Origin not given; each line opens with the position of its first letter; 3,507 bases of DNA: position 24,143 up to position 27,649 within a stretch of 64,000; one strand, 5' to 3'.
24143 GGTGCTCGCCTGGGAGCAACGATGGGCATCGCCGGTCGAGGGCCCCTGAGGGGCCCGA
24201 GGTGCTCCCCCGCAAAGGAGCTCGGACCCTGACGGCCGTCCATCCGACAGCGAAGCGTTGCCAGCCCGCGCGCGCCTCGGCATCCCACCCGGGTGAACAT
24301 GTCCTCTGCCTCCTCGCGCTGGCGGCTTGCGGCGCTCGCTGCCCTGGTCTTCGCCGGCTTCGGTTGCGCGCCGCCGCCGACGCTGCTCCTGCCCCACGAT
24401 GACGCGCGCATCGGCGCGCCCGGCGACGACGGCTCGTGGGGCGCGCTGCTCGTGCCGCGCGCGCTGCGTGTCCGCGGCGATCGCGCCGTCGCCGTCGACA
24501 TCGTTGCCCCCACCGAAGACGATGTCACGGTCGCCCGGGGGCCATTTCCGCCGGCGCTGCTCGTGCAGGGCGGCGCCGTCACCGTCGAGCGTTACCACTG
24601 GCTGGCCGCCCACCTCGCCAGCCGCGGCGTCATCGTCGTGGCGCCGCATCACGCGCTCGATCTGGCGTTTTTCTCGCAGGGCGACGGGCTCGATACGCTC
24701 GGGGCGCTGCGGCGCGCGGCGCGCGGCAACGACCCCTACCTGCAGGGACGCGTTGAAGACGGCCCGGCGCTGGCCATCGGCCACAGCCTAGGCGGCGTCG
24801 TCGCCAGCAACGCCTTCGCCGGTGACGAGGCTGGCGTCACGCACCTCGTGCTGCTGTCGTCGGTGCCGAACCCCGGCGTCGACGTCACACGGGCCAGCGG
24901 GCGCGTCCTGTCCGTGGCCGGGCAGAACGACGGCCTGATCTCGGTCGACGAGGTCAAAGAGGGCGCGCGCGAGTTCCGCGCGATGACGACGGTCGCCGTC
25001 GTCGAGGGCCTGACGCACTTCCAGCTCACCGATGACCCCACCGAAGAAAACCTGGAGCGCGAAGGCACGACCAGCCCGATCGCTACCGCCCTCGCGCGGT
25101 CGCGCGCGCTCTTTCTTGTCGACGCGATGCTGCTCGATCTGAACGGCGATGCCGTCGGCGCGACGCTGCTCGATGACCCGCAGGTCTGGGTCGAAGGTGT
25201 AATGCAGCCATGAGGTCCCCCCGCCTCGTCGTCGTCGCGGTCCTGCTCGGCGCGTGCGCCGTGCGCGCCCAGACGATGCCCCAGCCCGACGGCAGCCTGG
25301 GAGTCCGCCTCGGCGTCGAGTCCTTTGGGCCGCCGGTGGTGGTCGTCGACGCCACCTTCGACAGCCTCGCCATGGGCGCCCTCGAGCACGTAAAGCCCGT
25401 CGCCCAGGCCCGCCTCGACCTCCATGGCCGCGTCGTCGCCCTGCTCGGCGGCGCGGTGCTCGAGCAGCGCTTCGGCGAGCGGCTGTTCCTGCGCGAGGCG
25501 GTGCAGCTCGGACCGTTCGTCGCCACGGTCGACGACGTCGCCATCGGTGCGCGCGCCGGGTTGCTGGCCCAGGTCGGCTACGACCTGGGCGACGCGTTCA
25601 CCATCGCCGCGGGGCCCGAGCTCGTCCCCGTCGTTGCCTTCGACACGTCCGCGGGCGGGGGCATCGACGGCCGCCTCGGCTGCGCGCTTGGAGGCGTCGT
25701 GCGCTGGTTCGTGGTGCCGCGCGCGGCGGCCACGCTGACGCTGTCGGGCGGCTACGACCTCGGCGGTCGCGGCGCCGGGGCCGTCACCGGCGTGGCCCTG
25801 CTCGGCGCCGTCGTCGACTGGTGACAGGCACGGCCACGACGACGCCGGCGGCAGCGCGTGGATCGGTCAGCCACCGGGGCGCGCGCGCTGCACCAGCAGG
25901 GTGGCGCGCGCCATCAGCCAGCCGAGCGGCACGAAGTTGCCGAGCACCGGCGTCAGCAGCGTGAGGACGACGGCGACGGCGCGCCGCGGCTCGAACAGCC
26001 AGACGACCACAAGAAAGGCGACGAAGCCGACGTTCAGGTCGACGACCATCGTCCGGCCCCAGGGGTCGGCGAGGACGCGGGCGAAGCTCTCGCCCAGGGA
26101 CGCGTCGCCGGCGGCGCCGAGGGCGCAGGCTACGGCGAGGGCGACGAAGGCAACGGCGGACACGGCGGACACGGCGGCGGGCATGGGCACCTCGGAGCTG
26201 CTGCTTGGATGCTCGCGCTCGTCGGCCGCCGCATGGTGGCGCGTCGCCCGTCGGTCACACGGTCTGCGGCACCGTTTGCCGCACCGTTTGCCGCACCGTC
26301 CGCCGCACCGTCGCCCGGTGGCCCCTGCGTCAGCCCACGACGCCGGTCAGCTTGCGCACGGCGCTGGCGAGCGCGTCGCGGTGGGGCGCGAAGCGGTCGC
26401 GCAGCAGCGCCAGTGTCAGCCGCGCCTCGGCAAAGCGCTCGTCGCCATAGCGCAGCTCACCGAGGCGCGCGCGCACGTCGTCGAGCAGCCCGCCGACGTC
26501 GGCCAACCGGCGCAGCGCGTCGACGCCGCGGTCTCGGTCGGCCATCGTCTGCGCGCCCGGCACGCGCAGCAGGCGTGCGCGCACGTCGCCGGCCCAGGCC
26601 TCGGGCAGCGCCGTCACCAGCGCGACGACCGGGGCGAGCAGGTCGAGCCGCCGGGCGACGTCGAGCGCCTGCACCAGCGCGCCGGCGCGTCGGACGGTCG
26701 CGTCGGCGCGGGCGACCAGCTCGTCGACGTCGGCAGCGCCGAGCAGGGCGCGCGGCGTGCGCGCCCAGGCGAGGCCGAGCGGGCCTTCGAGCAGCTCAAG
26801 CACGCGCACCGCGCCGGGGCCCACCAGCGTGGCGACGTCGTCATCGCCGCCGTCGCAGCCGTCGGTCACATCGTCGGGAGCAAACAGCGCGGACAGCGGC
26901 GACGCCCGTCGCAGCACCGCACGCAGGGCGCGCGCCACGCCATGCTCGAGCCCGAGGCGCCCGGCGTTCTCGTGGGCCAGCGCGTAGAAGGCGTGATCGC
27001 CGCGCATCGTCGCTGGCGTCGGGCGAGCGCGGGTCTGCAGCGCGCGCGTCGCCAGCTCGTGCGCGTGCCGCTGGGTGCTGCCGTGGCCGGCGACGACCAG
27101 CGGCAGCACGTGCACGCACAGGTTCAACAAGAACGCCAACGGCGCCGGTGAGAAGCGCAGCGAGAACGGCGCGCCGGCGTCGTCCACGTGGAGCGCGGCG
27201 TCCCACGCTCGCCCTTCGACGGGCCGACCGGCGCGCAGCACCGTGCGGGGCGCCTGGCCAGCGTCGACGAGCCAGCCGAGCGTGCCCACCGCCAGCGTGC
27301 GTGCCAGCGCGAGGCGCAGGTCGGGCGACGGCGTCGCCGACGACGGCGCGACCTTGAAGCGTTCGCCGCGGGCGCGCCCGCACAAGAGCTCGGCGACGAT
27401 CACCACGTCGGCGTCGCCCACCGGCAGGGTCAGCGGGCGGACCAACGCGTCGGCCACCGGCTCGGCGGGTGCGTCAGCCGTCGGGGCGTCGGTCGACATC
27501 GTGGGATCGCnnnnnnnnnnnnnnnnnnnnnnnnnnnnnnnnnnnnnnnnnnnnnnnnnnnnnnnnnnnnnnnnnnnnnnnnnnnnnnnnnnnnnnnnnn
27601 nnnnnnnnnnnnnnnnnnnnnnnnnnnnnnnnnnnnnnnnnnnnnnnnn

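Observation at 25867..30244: Translationally coupled operon: double-FHA sigma-54 activator, stand-alone FHA protein, NrdG-like radical-SAM activase, 389-aa unknown protein, small membrane protein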

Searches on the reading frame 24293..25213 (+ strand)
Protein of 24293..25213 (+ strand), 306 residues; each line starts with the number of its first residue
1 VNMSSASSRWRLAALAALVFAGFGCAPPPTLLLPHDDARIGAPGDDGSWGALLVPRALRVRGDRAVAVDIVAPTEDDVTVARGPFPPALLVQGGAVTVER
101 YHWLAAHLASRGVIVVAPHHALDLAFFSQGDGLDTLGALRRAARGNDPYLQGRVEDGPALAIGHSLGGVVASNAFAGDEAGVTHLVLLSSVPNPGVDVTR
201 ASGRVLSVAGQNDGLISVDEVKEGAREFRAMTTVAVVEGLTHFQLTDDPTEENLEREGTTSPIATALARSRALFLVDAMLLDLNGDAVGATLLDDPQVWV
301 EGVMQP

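Call 62: search_protein_families(library=pfam, proteins=[window:24293-25213:+], max_evalue=0.01)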
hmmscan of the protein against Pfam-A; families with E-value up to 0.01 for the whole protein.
window:24293-25213:+ (306 aa): 5 families
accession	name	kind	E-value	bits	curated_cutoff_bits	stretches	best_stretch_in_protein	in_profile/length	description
PF12695.13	Abhydrolase_5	-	1.3e-17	64.5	27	1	90-244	4-142/164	Alpha/beta hydrolase family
PF07224.18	Chlorophyllase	-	8.5e-05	21.9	26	1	81-171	38-130/301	Chlorophyllase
PF12697.13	Abhydrolase_6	-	0.0012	20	26.3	1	90-207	3-107/217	Alpha/beta hydrolase family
PF12146.15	Hydrolase_4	-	0.0012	18.6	27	0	155-197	74-116/239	Serine aminopeptidase, S33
PF00561.26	Abhydrolase_1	-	0.0055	16.8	25.8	1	120-220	31-132/245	alpha/beta hydrolase fold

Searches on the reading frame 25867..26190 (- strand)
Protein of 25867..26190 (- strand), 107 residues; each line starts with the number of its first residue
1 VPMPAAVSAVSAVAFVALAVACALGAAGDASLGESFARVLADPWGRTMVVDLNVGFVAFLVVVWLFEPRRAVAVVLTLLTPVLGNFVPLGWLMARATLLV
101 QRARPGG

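Call 7: search_protein_families(library=pfam, proteins=[window:25867-26190:-], max_evalue=0.1)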
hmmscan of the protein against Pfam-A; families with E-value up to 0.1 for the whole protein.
window:25867-26190:- (107 aa): 2 families
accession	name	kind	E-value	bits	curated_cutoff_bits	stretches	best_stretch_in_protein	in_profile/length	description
PF06724.16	DUF1206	-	0.0086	16.6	26.2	1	6-62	4-62/70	Domain of Unknown Function (DUF1206)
PF11196.13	DUF2834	-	0.047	14.4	22.9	1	7-70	5-65/96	Protein of unknown function DUF2834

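Call 8: search_protein_families(library=ncbifam, proteins=[window:25867-26190:-], max_evalue=0.1)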
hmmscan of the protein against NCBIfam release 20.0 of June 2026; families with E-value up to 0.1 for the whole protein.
window:25867-26190:- (107 aa): 0 families

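Call 9: search_protein_families(library=padloc, proteins=[window:25867-26190:-], max_evalue=0.1)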
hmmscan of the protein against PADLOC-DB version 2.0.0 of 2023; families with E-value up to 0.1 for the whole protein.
window:25867-26190:- (107 aa): 0 families

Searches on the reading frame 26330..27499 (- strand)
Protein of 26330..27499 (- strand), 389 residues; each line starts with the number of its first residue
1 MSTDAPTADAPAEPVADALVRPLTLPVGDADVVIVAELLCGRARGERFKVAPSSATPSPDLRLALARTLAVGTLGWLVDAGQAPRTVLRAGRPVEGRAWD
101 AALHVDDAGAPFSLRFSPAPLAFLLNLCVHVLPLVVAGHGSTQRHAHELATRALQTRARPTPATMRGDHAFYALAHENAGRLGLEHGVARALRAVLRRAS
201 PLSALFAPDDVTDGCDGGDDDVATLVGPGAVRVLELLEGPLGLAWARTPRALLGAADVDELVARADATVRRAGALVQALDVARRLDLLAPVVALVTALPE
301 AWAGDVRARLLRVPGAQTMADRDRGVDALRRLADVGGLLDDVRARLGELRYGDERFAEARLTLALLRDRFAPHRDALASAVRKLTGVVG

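Call 7: search_protein_families(library=pfam, proteins=[window:26330-27499:-], max_evalue=0.1)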
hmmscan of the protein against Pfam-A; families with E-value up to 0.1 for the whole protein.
window:26330-27499:- (389 aa): 1 family
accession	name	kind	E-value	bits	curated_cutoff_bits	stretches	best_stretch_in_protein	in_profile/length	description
PF20004.4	fvmX6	-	5.8e-06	26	27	1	68-291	50-251/349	FtsH ternary system domain X6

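Call 8: search_protein_families(library=ncbifam, proteins=[window:26330-27499:-], max_evalue=0.1)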
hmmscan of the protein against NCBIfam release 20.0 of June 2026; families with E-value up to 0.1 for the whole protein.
window:26330-27499:- (389 aa): 0 families

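Call 9: search_protein_families(library=padloc, proteins=[window:26330-27499:-], max_evalue=0.1)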
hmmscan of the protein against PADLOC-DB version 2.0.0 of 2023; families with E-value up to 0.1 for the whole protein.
window:26330-27499:- (389 aa): 0 families

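Call 10: find_homologous_proteins(query=window:26330-27499:-)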
Query window:26330-27499:- (389 aa): 4 proteins with E <= 0.001 among 8000 candidates.
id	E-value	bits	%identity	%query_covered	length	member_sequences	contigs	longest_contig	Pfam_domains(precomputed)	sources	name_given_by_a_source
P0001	2.4e-240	816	100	100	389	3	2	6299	PF20004.5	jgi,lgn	-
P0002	1.4e-118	415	60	97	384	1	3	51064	-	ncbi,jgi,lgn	jgi:hypothetical protein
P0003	1.1e-95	339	53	99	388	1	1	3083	PF20004.5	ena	-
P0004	5.9e-21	94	35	94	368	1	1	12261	PF20004.5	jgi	jgi:hypothetical protein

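Call 37: find_homologous_proteins(query=A2, max_evalue=0.00001)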
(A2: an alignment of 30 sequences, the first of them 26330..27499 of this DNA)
Query A2 (30 sequences) (389 aa, profile of the alignment): 25 proteins with E <= 0.00001 among 8000 candidates.
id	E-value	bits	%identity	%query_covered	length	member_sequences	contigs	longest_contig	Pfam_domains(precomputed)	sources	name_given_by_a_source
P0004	1.2e-115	404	35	94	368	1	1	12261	PF20004.5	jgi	jgi:hypothetical protein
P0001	3.1e-103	364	100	100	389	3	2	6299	PF20004.5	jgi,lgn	-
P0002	3.4e-103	363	60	97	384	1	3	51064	-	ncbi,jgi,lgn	jgi:hypothetical protein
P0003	2.2e-101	357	53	99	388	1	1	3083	PF20004.5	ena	-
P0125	6.5e-75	270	59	4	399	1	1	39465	PF20004.5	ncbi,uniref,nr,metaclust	ncbi:hypothetical protein DB30_01143 [Enhygromyxa salina]|uniref:FtsH ternary system domain-containi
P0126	4.7e-65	238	28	53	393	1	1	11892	PF20004.5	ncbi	-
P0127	7.1e-65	237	33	15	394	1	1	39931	PF20004.5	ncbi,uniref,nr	ncbi:hypothetical protein [Enhygromyxa salina]|uniref:FtsH ternary system domain-containing protein 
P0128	1.7e-64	236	-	-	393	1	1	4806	PF20004.5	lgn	-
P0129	2.1e-61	226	26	81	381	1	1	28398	PF20004.5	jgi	jgi:hypothetical protein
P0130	1.9e-60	223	-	-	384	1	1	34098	PF20004.5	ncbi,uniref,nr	ncbi:hypothetical protein ENSA5_62480 [Enhygromyxa salina]|uniref:FtsH ternary system domain-contain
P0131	6.2e-59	218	33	16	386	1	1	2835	PF20004.5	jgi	jgi:hypothetical protein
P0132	2.7e-58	216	34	32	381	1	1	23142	PF20004.5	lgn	-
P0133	3.6e-58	215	36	16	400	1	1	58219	PF20004.5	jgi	jgi:hypothetical protein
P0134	5.0e-57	211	-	-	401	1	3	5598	PF20004.5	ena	-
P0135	1.5e-56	210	-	-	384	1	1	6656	PF20004.5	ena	-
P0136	7.7e-56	208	28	56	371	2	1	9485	PF20004.5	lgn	-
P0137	2.9e-55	206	26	64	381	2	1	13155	PF20004.5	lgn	-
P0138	3.4e-55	205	33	16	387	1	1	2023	PF20004.5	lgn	-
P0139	2.8e-54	202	28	59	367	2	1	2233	PF20004.5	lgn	-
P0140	4.1e-54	202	28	35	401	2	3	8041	PF20004.5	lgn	-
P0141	2.0e-53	200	27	43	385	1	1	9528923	PF20004.5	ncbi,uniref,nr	ncbi:hypothetical protein G6O69_21185 [Pseudenhygromyxa sp. WMMC2535]|uniref:hypothetical protein n=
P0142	8.7e-52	194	33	17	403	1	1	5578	PF20004.5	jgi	jgi:hypothetical protein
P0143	1.0e-51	194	33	9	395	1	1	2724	PF20004.5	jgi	jgi:hypothetical protein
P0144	1.2e-51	194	44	7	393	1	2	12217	PF20004.5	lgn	-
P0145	2.4e-51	193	-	-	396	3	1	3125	PF20004.5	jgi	jgi:hypothetical protein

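Call 49: predict_structure(alignment_id=A3)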
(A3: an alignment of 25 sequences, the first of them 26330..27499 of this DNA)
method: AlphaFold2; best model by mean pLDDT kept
length: 389 residues; sequences in the alignment: 25
mean_pLDDT: 86.2   pTM: 0.85
mean pLDDT of the five models: 86.2, 84.5, 84.1, 83.6, 81.8
residues with pLDDT >= 90: 245; 70-90: 90; 50-70: 34; < 50: 20
segments of 3 or more residues with pLDDT < 50: 1-3, 22-25, 51-53
pLDDT, mean of each block of 10 residues (from residue 1): 48 51 56 89 61 64 90 94 90 89 81 92 91 83 88 92 95 96 91 94 94 59 89 94 97 93 95 96 95 97 85 88 94 97 96 92 96 94 75
secondary structure, 60 per line:
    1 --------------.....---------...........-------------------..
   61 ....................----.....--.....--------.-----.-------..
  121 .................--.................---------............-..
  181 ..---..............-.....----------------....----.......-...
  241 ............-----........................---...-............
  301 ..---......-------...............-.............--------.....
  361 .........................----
elements in order: H15-19 H29-39 H59-80 E85-89 E92-96 H119-137 H140-156 H166-177 H179-182 H186-199 H201-205 H222-225 H230-236 H238-252 H258-281 H289-302 H306-311 H319-333 H335-347 H356-385

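Call 81: search_protein_representatives(alignment_id=A3)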
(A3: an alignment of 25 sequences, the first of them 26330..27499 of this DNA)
Query: 25 sequences, 377 profile positions. Proteins with E-value up to 0.001 (for the whole library): 769; up to 1e-10: 627; up to 1e-30: 373. The best 150 are listed.
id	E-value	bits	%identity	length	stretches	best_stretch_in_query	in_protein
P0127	2.3e-173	592.8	-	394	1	4-376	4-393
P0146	3.0e-143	493.7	-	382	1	8-376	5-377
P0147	2.6e-133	460.9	-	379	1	8-375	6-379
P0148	1.0e-84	301.0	-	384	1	13-338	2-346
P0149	3.6e-80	286.0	-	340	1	25-376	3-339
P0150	4.0e-79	282.6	-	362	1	14-347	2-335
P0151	2.1e-76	273.6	-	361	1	14-339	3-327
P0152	4.5e-76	272.5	-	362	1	13-339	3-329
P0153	2.4e-75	270.2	-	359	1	13-339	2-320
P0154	8.8e-75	268.3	-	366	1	15-352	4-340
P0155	5.0e-73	262.5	-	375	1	13-341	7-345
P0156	1.1e-69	251.5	-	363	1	13-361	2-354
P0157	1.2e-69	251.4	-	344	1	13-341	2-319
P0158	1.6e-69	251.0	-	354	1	14-353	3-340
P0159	5.7e-67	242.6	-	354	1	14-338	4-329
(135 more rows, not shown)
